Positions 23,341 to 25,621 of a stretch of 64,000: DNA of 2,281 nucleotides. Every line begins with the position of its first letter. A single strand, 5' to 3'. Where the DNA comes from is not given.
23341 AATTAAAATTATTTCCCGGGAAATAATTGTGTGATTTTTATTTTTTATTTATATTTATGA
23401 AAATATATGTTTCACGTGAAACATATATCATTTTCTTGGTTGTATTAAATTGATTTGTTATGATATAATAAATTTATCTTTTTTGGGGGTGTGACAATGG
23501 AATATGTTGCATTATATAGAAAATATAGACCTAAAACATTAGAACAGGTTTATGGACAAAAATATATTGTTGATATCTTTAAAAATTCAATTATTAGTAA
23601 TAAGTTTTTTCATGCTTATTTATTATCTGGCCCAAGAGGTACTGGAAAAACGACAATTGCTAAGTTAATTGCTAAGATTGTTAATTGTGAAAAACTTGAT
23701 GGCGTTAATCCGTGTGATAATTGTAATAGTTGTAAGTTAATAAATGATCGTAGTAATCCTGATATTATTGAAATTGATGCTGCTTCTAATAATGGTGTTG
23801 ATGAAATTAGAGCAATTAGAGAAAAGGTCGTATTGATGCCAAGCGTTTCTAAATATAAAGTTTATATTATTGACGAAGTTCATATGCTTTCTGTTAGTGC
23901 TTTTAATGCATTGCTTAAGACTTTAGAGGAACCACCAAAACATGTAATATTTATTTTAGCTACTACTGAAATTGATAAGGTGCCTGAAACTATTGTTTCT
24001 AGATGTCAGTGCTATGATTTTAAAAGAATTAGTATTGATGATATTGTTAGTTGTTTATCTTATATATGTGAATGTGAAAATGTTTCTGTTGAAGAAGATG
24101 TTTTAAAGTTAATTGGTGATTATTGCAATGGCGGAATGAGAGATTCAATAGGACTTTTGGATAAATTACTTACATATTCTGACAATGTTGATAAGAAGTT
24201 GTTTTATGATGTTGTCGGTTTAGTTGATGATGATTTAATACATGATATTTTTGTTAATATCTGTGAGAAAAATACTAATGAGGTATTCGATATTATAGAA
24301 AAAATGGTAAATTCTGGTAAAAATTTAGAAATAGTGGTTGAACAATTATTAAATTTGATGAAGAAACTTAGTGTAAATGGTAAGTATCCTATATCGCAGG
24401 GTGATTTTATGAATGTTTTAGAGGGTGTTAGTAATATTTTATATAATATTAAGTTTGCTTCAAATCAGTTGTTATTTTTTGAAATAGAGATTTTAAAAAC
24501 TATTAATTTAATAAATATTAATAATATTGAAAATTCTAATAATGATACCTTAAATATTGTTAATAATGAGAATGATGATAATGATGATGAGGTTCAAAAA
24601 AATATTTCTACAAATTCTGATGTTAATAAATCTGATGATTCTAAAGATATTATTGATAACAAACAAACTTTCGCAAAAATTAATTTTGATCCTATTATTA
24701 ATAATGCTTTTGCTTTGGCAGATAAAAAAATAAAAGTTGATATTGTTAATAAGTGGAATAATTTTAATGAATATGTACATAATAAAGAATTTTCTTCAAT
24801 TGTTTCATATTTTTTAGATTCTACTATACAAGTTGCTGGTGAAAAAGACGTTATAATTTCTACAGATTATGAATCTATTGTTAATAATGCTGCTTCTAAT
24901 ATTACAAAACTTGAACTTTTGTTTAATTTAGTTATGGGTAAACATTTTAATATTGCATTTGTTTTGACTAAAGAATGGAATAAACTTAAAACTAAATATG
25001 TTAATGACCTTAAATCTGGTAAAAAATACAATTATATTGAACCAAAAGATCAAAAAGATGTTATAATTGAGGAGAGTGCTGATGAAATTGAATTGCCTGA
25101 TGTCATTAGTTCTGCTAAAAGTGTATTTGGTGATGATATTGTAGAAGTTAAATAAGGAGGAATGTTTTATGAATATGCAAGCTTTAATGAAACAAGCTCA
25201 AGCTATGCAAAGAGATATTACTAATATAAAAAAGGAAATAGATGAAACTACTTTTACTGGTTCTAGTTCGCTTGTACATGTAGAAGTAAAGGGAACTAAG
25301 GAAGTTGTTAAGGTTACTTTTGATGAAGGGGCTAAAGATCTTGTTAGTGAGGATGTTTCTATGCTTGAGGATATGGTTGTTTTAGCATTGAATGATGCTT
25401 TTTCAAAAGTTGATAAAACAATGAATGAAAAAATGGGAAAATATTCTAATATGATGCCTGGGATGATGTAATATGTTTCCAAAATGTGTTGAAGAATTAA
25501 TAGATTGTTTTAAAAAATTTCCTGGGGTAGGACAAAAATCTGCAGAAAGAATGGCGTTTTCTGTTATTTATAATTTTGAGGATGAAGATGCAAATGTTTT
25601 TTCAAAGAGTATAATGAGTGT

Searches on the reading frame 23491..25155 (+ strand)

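Call 17: search_protein_families(library=pfam, proteins=[window:23491-25155:+], max_evalue=0.00001)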
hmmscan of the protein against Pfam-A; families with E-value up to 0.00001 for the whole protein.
window:23491-25155:+ (554 aa): 7 families
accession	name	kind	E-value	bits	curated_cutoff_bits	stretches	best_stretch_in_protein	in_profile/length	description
PF13177.12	DNA_pol3_delta2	-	3.8e-47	160.7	27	1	23-180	2-160/161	DNA polymerase III, delta subunit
PF00004.35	AAA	-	1.9e-14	54.7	21.2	1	43-173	1-124/131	ATPase family associated with various cellular activities (AAA)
PF07728.20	AAA_5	-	2.9e-07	31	22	1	44-148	3-93/139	AAA domain (dynein-related subfamily)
PF12169.13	DNA_pol3_gamma3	-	3.8e-07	30.4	24.4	1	240-295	8-63/143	DNA polymerase III subunits gamma and tau domain III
PF22608.2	DNAX_ATPase_lid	-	7.8e-07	29.2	27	1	185-231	2-48/49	DNA polymerase III clamp loader subunit, ATPase lid domain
PF05496.18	RuvB_N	-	4.1e-06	27.1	27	0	13-66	2-59/159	Holliday junction DNA helicase RuvB P-loop domain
PF13401.12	AAA_22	-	9.3e-06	26.4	27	0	43-159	8-123/130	AAA domain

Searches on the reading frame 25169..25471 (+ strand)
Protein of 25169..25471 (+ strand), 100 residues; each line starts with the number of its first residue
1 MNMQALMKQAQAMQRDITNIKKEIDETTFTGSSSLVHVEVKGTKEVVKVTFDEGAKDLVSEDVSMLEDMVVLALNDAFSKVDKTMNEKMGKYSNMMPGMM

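Call 17: search_protein_families(library=pfam, proteins=[window:25169-25471:+], max_evalue=0.00001)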
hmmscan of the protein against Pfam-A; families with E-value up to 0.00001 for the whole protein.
window:25169-25471:+ (100 aa): 1 family
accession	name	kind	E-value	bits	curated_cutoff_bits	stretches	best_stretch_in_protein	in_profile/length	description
PF02575.21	YbaB_DNA_bd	-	3.7e-24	85.1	25.5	1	7-96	1-90/91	YbaB/EbfC DNA-binding family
